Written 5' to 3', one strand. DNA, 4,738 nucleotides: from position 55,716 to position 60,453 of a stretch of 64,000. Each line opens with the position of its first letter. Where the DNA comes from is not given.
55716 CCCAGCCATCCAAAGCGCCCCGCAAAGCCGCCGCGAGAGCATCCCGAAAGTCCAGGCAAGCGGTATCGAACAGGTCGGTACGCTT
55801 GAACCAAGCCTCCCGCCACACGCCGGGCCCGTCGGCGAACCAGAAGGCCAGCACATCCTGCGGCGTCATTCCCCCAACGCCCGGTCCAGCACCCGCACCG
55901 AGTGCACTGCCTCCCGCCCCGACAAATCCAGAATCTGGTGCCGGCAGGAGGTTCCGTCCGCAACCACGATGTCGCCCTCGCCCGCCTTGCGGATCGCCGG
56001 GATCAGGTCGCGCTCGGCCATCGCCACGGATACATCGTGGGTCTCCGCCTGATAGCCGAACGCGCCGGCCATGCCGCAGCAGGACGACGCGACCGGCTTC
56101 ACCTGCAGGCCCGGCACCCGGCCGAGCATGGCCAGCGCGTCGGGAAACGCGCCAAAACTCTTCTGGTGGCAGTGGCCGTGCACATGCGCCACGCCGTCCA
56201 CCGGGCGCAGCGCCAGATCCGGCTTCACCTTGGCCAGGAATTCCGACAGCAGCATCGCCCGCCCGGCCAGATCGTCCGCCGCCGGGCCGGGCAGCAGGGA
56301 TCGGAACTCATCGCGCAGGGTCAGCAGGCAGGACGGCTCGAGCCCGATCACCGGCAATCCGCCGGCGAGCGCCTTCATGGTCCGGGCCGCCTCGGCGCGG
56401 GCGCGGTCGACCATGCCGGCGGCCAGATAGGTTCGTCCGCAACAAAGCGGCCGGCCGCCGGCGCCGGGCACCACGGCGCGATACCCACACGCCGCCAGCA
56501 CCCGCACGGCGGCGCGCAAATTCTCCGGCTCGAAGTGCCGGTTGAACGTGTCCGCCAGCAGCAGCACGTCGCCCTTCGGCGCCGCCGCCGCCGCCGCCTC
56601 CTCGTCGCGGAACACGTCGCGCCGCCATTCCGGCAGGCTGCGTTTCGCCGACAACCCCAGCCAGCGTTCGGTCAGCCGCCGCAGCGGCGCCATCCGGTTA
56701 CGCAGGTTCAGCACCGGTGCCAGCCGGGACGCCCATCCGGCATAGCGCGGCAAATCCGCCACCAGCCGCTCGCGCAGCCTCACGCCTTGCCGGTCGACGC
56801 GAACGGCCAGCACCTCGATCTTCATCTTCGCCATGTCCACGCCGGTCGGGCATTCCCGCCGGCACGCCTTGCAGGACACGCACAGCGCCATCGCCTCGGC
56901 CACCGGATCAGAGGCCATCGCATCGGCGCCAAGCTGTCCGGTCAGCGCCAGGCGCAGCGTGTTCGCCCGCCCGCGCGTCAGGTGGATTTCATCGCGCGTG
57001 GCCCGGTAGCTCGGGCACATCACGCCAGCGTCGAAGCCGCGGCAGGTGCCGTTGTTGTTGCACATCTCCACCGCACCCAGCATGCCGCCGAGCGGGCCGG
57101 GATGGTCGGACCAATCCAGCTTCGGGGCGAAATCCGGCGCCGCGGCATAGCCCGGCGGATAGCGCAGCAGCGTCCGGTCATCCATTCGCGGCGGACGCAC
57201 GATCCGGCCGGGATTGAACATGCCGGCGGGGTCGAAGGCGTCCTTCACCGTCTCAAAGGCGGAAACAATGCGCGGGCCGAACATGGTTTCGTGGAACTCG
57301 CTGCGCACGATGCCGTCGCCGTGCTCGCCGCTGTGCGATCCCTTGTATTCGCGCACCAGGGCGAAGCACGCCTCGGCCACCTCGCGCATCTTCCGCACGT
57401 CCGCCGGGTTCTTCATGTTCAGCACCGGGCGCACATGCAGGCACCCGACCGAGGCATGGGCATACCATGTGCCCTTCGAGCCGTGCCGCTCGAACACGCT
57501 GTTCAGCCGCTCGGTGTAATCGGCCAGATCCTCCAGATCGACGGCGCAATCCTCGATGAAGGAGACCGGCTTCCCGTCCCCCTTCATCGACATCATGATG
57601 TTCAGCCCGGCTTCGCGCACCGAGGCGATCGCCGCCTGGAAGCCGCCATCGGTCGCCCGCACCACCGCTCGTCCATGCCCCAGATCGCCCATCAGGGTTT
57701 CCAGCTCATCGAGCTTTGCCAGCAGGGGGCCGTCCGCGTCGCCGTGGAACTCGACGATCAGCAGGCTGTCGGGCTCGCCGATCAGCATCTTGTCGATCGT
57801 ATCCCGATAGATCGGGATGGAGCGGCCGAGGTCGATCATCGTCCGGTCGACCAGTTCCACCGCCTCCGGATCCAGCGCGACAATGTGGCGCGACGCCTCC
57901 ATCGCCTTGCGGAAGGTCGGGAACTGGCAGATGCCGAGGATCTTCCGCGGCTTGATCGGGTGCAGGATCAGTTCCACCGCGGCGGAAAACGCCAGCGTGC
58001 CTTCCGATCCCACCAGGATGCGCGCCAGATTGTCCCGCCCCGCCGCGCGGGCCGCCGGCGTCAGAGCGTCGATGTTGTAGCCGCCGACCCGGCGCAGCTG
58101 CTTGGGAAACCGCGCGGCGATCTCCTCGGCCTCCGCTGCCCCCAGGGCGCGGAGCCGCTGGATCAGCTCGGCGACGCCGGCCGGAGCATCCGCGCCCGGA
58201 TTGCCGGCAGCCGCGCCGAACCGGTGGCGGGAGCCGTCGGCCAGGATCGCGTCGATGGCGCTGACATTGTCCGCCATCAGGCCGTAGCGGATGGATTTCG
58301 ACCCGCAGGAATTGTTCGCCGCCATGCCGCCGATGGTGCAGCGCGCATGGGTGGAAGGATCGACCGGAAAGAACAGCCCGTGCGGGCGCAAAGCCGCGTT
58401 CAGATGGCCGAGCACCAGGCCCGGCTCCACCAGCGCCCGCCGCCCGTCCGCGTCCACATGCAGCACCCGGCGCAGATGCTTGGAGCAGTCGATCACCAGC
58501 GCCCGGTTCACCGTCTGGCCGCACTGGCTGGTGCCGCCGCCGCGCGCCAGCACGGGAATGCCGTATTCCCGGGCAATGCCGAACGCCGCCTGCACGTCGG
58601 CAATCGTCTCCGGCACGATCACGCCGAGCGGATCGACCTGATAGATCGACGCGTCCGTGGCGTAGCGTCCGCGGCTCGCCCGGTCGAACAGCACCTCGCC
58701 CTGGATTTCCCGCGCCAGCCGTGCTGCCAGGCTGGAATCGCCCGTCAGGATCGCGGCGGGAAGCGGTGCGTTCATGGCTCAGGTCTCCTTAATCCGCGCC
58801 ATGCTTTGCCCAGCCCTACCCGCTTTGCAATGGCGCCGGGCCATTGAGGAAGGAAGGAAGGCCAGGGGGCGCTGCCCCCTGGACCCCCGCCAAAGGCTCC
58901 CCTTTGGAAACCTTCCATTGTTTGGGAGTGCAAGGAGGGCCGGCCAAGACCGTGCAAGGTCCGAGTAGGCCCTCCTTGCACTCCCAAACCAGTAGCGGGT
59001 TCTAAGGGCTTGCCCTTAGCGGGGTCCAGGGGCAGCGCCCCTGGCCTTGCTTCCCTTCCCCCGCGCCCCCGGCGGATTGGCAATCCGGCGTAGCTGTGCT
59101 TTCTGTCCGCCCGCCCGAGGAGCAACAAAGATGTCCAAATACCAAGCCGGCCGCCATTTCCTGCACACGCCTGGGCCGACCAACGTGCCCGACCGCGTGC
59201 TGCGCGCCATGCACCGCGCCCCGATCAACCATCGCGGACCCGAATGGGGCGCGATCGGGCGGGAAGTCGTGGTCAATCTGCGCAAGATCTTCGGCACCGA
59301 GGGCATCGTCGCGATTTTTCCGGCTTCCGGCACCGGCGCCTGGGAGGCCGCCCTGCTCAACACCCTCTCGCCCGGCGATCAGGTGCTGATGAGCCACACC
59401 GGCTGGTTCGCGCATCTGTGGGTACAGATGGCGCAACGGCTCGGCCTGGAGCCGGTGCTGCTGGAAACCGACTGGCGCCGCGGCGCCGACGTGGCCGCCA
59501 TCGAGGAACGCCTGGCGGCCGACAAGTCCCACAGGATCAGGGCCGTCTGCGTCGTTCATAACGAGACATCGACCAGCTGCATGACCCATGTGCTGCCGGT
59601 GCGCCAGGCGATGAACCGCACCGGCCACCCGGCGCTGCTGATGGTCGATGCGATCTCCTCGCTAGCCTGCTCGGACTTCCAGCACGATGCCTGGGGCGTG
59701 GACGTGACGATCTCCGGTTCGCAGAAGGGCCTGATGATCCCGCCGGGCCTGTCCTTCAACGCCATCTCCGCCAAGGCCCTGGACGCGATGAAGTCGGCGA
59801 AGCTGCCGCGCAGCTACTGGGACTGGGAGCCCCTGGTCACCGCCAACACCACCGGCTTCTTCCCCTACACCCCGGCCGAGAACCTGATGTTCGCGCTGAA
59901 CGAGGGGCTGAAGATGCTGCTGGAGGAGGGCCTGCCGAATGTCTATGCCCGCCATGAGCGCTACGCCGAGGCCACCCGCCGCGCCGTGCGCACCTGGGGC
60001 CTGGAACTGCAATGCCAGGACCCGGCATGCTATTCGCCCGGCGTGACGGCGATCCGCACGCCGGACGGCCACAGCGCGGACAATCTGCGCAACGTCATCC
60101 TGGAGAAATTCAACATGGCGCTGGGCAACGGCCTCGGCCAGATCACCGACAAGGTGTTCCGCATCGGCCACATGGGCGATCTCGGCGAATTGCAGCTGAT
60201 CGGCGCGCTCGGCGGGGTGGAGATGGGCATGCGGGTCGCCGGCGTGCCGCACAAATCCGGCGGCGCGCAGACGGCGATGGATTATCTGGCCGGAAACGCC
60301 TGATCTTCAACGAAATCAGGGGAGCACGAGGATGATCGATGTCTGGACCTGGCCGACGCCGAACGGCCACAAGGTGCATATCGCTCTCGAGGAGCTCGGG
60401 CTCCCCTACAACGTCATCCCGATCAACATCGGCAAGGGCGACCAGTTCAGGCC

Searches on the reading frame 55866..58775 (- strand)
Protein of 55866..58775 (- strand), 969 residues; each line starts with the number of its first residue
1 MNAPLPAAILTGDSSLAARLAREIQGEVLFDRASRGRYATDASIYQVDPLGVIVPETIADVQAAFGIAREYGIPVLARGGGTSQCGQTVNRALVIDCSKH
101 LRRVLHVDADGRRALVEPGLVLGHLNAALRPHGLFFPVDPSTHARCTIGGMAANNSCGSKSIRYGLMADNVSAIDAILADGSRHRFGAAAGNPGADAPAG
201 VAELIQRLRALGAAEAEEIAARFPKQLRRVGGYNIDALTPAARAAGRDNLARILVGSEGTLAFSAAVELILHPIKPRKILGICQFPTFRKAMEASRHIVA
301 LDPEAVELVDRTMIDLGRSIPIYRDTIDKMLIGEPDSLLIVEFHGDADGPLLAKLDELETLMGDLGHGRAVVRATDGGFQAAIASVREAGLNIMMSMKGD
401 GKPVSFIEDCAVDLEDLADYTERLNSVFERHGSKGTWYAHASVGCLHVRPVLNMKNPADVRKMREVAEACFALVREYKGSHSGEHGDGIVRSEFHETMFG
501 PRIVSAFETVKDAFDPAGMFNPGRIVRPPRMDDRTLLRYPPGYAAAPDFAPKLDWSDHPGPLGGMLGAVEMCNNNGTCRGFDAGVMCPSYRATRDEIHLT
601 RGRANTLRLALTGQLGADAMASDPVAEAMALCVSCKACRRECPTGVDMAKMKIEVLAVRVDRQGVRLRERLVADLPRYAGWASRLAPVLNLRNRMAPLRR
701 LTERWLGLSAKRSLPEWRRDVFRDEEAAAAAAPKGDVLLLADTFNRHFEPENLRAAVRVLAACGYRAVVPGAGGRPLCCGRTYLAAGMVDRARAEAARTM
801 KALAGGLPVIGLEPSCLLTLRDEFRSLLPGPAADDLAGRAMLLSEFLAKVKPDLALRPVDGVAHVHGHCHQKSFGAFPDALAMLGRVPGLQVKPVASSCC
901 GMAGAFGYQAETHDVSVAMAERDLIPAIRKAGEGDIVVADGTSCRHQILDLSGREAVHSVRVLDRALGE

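Call 91: search_protein_families(library=pfam, proteins=[window:55866-58775:-], max_evalue=0.00001)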
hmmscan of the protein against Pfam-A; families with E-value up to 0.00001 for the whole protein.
window:55866-58775:- (969 aa): 5 families
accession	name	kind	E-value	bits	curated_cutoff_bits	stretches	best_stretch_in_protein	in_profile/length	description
PF02913.24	FAD-oxidase_C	-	1.1e-44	153.5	21.2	1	279-524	6-247/248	FAD linked oxidases, C-terminal domain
PF01565.28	FAD_binding_4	-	4.3e-39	133.8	26.4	1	49-186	1-138/139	FAD binding domain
PF13183.11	Fer4_8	-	1.6e-09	38.6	27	1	569-646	2-68/68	4Fe-4S dicluster domain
PF13534.11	Fer4_17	-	3.8e-06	27.8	22.2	1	572-647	2-61/61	4Fe-4S dicluster domain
PF02754.22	CCG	-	4e-06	27.3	20.6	0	869-948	7-84/85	Cysteine-rich domain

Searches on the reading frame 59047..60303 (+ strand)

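Call 91: search_protein_families(library=pfam, proteins=[window:59047-60303:+], max_evalue=0.00001)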
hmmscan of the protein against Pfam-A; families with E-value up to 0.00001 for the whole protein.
window:59047-60303:+ (418 aa): 1 family
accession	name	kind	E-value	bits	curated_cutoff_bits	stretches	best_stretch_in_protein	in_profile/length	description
PF00266.25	Aminotran_5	-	1.7e-14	54.1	21.5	1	39-348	3-326/371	Aminotransferase class-V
